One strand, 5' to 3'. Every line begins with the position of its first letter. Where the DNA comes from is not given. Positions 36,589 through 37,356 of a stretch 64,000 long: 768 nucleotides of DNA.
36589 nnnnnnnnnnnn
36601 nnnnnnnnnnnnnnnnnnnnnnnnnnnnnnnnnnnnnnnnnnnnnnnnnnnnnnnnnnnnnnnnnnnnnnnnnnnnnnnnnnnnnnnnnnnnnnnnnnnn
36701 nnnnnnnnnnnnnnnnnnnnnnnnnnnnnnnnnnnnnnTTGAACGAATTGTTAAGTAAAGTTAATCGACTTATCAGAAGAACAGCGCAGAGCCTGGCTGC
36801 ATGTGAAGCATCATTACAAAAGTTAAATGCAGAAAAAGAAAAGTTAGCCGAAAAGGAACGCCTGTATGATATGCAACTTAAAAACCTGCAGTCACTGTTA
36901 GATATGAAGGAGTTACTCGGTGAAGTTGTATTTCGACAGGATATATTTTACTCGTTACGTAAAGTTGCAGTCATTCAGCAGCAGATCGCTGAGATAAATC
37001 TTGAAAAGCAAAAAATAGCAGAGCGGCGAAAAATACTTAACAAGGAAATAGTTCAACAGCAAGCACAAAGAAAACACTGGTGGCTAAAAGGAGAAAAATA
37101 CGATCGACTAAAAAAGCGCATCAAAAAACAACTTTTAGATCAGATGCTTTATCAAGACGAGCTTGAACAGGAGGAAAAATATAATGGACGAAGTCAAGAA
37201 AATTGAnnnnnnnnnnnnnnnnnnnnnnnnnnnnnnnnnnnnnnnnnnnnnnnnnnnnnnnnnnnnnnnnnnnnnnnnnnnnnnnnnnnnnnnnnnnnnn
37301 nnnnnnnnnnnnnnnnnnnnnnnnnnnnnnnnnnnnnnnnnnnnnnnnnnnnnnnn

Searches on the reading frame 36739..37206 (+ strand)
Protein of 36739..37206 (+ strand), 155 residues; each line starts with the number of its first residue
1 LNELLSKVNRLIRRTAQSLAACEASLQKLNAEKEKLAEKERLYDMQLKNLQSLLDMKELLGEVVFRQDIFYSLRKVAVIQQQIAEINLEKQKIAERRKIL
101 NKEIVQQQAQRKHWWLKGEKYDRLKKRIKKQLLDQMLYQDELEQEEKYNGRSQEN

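Call 7: search_protein_families(library=ncbifam, proteins=[window:36739-37206:+])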
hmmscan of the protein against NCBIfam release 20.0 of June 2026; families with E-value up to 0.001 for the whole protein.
window:36739-37206:+ (155 aa): 1 family
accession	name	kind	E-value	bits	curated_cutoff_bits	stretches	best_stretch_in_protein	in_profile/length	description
NF011863.0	PRK15335.1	equivalog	1.3e-08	35.2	192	1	5-146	4-145/147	SPI-1 type III secretion system protein SpaM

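Call 8: search_protein_families(library=pfam, proteins=[window:36739-37206:+], max_evalue=0.01)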
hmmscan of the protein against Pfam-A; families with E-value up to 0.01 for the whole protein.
window:36739-37206:+ (155 aa): 1 family
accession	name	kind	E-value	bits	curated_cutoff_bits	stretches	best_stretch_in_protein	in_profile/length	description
PF02090.21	SPAM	-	5.8e-34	117.5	35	1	7-147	2-141/142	Salmonella surface presentation of antigen gene type M protein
